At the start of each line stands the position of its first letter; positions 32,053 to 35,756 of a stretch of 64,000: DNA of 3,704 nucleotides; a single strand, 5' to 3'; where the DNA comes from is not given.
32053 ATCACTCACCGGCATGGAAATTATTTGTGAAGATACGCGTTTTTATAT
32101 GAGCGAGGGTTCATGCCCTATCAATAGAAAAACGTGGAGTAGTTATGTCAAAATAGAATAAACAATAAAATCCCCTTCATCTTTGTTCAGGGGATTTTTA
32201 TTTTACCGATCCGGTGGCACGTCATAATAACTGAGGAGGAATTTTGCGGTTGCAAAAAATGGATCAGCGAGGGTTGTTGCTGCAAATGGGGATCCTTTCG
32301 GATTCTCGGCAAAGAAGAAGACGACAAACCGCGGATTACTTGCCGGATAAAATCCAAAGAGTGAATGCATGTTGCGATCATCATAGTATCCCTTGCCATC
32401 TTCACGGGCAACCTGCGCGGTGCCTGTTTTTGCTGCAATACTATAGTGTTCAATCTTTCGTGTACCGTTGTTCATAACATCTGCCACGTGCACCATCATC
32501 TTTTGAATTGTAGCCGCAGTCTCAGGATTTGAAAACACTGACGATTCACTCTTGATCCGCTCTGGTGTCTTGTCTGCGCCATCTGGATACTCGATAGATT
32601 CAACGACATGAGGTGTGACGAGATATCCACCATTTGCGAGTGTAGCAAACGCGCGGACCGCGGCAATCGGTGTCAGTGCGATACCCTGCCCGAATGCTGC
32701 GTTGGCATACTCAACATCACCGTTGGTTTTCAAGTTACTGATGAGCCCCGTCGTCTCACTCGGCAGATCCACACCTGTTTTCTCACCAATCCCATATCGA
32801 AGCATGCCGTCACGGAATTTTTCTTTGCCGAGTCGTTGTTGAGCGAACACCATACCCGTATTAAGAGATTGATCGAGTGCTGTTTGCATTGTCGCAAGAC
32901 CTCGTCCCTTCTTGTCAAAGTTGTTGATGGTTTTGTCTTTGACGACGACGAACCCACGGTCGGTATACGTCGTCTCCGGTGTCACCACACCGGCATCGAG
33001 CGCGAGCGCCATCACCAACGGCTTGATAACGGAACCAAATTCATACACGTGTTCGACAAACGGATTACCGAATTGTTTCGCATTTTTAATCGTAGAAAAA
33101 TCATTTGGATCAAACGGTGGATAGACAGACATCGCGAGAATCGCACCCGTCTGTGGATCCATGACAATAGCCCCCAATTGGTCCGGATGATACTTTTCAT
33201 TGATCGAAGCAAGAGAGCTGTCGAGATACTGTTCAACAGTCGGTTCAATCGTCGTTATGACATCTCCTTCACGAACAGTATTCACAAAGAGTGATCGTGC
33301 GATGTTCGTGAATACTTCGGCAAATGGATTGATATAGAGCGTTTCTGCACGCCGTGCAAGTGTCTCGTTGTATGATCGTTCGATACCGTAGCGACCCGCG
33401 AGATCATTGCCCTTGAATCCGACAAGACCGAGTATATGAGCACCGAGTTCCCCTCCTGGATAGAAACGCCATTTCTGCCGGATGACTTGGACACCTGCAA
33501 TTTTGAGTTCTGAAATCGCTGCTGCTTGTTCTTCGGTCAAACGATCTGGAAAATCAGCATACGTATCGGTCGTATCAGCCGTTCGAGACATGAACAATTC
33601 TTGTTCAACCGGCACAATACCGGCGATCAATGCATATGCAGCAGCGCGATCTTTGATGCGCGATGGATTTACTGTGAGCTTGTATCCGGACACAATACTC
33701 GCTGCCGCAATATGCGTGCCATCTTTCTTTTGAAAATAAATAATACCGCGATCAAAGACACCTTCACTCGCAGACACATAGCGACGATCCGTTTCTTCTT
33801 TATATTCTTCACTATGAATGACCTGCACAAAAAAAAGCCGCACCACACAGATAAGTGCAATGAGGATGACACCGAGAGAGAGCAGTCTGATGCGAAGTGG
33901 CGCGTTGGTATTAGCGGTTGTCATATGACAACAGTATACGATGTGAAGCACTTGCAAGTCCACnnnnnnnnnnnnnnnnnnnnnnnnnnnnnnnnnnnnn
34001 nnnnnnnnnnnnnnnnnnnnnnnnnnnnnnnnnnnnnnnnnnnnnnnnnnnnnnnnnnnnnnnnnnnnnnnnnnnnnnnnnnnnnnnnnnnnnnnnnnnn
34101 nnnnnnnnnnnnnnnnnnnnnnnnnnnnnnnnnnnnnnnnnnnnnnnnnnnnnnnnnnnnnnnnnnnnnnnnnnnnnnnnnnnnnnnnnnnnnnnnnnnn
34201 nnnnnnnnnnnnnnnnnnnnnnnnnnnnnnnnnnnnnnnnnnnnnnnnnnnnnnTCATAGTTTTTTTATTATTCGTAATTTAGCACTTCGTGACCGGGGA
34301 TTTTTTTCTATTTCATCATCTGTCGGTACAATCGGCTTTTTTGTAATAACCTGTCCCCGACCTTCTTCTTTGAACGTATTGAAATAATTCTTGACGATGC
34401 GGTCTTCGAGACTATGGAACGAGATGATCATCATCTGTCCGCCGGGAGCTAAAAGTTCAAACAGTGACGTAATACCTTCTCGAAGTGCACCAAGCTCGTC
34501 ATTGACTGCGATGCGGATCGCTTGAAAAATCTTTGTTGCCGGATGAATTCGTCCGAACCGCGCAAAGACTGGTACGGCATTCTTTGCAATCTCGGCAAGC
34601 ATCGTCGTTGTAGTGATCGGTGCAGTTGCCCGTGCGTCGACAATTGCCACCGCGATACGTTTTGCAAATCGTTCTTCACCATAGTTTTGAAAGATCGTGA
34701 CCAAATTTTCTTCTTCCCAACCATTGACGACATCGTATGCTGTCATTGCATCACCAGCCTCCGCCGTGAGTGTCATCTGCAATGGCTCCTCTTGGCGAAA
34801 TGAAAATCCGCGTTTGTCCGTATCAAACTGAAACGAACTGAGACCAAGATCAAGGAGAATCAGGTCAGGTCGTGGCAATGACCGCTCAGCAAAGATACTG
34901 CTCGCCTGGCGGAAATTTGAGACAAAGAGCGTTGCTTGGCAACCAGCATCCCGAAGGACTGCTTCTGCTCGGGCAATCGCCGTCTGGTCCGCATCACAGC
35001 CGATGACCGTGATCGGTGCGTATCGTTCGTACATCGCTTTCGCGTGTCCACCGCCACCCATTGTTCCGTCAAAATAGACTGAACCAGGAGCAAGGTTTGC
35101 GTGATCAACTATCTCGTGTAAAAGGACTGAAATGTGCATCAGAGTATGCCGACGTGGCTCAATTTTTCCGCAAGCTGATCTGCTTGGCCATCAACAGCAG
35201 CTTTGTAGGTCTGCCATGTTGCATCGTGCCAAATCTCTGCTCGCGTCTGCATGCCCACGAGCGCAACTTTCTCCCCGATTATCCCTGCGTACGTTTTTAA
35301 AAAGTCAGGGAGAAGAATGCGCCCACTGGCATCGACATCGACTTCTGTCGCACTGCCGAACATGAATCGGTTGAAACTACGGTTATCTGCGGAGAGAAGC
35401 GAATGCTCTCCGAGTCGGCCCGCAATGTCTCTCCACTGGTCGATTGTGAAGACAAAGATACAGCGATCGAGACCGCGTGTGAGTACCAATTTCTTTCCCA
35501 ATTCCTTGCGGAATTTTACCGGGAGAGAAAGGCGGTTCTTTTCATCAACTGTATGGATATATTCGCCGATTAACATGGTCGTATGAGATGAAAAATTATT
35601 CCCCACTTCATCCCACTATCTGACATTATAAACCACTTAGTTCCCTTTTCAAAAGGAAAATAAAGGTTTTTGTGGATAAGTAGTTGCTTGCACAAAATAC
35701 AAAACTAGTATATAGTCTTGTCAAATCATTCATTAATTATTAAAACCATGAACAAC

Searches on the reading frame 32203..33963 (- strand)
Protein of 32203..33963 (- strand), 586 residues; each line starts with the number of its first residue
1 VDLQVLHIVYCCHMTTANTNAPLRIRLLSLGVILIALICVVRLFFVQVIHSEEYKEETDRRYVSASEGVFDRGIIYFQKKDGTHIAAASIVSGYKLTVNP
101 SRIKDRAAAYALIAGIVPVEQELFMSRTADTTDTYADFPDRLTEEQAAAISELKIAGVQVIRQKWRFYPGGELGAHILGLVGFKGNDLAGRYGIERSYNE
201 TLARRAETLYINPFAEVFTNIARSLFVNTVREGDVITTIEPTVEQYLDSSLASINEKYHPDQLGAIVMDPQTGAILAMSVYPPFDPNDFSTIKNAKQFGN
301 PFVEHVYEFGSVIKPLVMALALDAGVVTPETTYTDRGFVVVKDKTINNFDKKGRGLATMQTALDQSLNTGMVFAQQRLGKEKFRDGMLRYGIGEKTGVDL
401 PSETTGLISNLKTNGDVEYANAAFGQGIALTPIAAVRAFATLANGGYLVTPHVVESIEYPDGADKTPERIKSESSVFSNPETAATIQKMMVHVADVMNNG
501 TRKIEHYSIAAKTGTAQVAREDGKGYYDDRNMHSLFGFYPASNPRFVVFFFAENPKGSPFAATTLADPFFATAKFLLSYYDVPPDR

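Call 10: search_protein_families(library=pfam, proteins=[window:32203-33963:-])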
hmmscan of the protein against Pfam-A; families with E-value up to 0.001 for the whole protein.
window:32203-33963:- (586 aa): 2 families
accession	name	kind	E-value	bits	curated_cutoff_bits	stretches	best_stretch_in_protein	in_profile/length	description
PF00905.27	Transpeptidase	-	6.3e-70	236.2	22.1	1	264-565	2-289/299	Penicillin binding protein transpeptidase domain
PF03717.20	PBP_dimer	-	2.7e-08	34.9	24.4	1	91-203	21-159/180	Penicillin-binding Protein dimerisation domain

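Call 11: find_related_loci(query=window:32203-33963:-, collection=genome_contigs, flank=5000)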
Query window:32203-33963:- (586 aa) in genome_contigs; peptide patterns used: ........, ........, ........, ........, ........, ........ (x = any residue, [..] = any of these).
54 stretches matched a pattern; 2 encode a relative of the query (tblastn E <= 1e-3); 2 distinct loci.
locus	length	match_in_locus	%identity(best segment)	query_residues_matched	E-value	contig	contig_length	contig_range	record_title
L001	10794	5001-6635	25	26-553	3e-41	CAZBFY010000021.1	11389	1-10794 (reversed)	MAG TPA_asm: uncultured Mycoplasma sp. isolate SRP313737_co1_58 genome assembly, contig: NODE_8674_length_11389_cov_5.91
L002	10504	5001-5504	27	264-462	4e-10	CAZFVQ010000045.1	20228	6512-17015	MAG TPA_asm: uncultured Rikenellaceae bacterium isolate binchicken_co45_150 genome assembly, contig: NODE_4405_length_20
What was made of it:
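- Tried and rejected: That scan was wasted (call 11).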

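Call 12: find_encoding_contigs(protein=window:32203-33963:-, flank=4000, max_places=6)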
Protein window:32203-33963:- (586 aa): no gene with exactly this product is on record in the collection.

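Call 13: find_homologous_proteins(query=window:32203-33963:-)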
Query window:32203-33963:- (586 aa): 4218 proteins with E <= 0.001 among 8000 candidates; the best 120 are listed.
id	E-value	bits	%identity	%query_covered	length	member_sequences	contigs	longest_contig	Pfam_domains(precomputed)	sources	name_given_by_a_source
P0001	0.0e+0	1274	99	98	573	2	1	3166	PF03717.21,PF00905.28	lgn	-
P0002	0.0e+0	1205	93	98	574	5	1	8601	PF03717.21,PF00905.28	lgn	-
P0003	2.7e-203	695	56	96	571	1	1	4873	PF03717.21,PF00905.28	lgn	-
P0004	2.9e-201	688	54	96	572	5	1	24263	PF03717.21,PF00905.28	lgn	-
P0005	5.8e-201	687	53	96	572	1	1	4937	PF03717.21,PF00905.28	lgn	-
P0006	6.8e-201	687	54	96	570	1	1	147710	PF03717.21,PF00905.28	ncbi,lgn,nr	ncbi:MAG: penicillin-binding protein 2 [Candidatus Nomurabacteria bacterium]|nr:penicillin-binding p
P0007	5.3e-200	684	55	96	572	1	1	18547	PF03717.21,PF00905.28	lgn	-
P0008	5.5e-200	684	55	96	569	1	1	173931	PF03717.21,PF00905.28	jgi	jgi:cell division protein FtsI (penicillin-binding protein 3)/stage V sporulation protein D (sporula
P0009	1.8e-199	682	54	94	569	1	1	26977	PF03717.21,PF00905.28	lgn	-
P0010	4.6e-199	681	53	97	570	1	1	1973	PF03717.21,PF00905.28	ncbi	-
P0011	5.2e-199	680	55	96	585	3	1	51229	PF03717.21,PF00905.28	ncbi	-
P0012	2.6e-198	678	54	97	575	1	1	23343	PF03717.21,PF00905.28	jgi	jgi:cell division protein FtsI (penicillin-binding protein 3)/stage V sporulation protein D (sporula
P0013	4.1e-198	678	53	96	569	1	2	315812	PF03717.21,PF00905.28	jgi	jgi:stage V sporulation protein D (sporulation-specific penicillin-binding protein)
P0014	5.1e-198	677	53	96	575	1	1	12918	PF03717.21,PF00905.28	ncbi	-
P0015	6.9e-198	677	53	97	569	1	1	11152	PF03717.21,PF00905.28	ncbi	-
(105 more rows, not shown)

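Call 14: find_encoding_contigs(protein=P0002, flank=5000, max_places=4)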
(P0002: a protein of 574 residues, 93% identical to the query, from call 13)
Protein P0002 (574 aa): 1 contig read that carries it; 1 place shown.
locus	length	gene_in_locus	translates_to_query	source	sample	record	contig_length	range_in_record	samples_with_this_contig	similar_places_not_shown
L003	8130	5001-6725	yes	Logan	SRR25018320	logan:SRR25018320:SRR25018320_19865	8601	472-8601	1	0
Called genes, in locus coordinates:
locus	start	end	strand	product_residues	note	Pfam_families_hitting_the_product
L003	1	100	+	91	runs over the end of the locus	PF01713:Smr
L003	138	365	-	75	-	-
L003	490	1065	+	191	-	PF23477:zf_Tbcl_2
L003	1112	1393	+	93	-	PF08922:DUF1905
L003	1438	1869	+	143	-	-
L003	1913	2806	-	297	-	-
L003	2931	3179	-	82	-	-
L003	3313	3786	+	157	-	PF02381:MraZ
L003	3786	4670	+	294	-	PF01795:Methyltransf_5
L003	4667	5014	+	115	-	-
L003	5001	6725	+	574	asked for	PF03717:PBP_dimer (weak), PF00905:Transpeptidase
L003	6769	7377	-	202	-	-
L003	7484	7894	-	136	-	-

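Call 15: find_encoding_contigs(protein=P0001, flank=5000, max_places=4)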
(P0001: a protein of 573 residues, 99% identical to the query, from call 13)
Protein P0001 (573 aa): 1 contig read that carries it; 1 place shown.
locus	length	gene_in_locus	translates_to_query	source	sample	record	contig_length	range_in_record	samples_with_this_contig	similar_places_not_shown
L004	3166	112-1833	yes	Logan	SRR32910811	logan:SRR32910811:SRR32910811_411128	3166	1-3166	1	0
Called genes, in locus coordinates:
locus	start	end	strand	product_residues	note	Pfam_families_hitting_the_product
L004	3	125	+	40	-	?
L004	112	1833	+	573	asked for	PF03717:PBP_dimer (weak), PF00905:Transpeptidase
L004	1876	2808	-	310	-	-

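Call 64: search_protein_families(library=pfam, proteins=[L004:1876-2808:-, L003:6769-7377:-], max_evalue=0.01)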
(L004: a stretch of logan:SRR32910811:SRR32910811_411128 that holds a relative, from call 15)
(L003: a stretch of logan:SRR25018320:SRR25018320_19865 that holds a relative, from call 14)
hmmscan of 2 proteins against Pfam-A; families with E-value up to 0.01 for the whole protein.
L004:1876-2808:- (310 aa): 0 families

L003:6769-7377:- (202 aa): 0 families

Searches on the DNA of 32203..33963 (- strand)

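Call 75: search_rna_families(sources=[L004, L011, L015, L016, L008, L009, L005, L003], threshold=gathering)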
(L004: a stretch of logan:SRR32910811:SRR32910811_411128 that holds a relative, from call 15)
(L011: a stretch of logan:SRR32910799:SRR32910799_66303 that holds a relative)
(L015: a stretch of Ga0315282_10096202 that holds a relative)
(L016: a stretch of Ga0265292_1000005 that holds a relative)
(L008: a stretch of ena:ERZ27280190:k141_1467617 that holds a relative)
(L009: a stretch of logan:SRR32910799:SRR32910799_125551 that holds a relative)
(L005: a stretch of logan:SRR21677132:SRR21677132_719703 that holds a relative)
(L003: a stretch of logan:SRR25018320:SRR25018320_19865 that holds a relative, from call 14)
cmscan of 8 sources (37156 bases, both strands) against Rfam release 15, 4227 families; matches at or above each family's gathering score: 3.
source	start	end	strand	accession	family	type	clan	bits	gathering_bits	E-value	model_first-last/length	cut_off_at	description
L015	2472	2543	+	RF00005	tRNA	Gene; tRNA;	CL00001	61.2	29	4.7e-11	1-71/71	no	tRNA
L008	1294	1365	+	RF00005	tRNA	Gene; tRNA;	CL00001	58.2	29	3.3e-10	1-71/71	no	tRNA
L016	1314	1386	+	RF00005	tRNA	Gene; tRNA;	CL00001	56.8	29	7.6e-10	1-71/71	no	tRNA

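Call 91: search_rna_families(source=L004, start=2820, end=3166, threshold=evalue, max_evalue=1)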
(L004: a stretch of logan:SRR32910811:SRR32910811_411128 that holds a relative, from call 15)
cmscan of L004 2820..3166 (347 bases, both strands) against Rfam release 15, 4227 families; matches with E-value up to 1: 18.
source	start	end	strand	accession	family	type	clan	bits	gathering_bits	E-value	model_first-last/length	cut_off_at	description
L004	2861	2938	-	RF01859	Phe_leader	Cis-reg; leader;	-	32.8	55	0.00076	1-125/125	no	Phenylalanine leader peptide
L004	2856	2938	-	RF02075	STnc230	Gene; sRNA;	-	26.4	50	0.071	1-83/83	no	Enterobacterial sRNA STnc230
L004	2837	2913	+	RF01770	rimP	Cis-reg; leader;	-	26.3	47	0.026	1-102/102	no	Gammaprotebacteria rimP leader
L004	2836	2967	+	RF01606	plasmodium_snoR31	Gene; snRNA; snoRNA; HACA-box;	-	25.8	60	0.18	1-145/145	no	small nucleolar RNA snoR31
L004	2862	2950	-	RF02495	ohsC_RNA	Gene; antitoxin;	-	23.7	50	0.18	1-77/77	no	Oppression of Hydrophobic ORF by sRNA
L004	2838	2921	-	RF01770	rimP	Cis-reg; leader;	-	23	47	0.13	1-102/102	no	Gammaprotebacteria rimP leader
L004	2834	2899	+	RF02064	STnc370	Gene; sRNA;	-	22.8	54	0.99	1-71/71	no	Enterobacterial sRNA STnc370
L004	2852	2933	-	RF02732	JA04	Gene; sRNA;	-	22.7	81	0.45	1-81/81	no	Aggregatibacter sRNA JA04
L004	2846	2923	-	RF02621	BSnc120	Gene; sRNA;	-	20.4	114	0.037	1-88/88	no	Brucella sRNA 120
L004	2860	2933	-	RF01772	rnk_pseudo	Cis-reg; leader;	-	20.2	55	0.35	1-108/108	no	Pseudomonas rnk leader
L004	2864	2934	-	RF00512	Leu_leader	Cis-reg; leader;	-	19.9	50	0.078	1-148/148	no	Leucine operon leader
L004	2820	2898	+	RF01859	Phe_leader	Cis-reg; leader;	-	19.9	55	0.56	3-125/125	5'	Phenylalanine leader peptide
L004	2861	2928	-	RF00506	Thr_leader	Cis-reg; leader;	-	19.6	55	0.21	1-118/118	no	Threonine operon leader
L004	2863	2914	-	RF02399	NsiR1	Gene; sRNA;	-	18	39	0.34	1-60/60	no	Nitrogen stress-induced RNA 1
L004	2870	2916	-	RF03050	RAGATH-25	Gene; sRNA;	-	17.8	49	0.053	1-50/50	no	RAGATH-25 RNA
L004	3065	3115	-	RF01416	NrrF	Gene; antisense;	-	16.2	60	0.64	100-160/160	no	NrrF RNA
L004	3065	3098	-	RF02901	AaHKsRNA41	Gene; sRNA;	-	15.7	97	0.22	150-183/187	no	Aggregatibacter sRNA 41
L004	2820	2901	+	RF02076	STnc100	Gene; sRNA;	-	14.2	47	0.69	1-206/206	no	Gammaproteobacterial sRNA STnc100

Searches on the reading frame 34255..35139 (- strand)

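Call 10: search_protein_families(library=pfam, proteins=[window:34255-35139:-])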
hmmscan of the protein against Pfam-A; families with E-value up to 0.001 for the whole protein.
window:34255-35139:- (294 aa): 2 families
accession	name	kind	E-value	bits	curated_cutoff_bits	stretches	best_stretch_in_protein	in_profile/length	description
PF01795.25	Methyltransf_5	-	1.5e-100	337.1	27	1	2-293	4-308/309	MraW methylase family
PF13649.12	Methyltransf_25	-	0.00039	21.5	27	0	27-79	6-58/97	Methyltransferase domain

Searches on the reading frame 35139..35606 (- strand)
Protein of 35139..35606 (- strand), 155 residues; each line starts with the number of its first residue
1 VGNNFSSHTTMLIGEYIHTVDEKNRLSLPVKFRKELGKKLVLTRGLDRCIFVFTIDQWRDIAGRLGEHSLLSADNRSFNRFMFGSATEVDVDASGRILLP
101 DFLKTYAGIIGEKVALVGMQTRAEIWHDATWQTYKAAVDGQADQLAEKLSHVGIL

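Call 72: search_protein_families(library=pfam, proteins=[window:35139-35606:-], max_evalue=0.0001)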
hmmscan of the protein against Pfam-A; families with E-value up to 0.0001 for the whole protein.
window:35139-35606:- (155 aa): 1 family
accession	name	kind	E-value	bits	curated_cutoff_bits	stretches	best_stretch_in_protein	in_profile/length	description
PF02381.23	MraZ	-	7.1e-28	96.8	23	2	11-80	1-71/72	MraZ protein, putative antitoxin-like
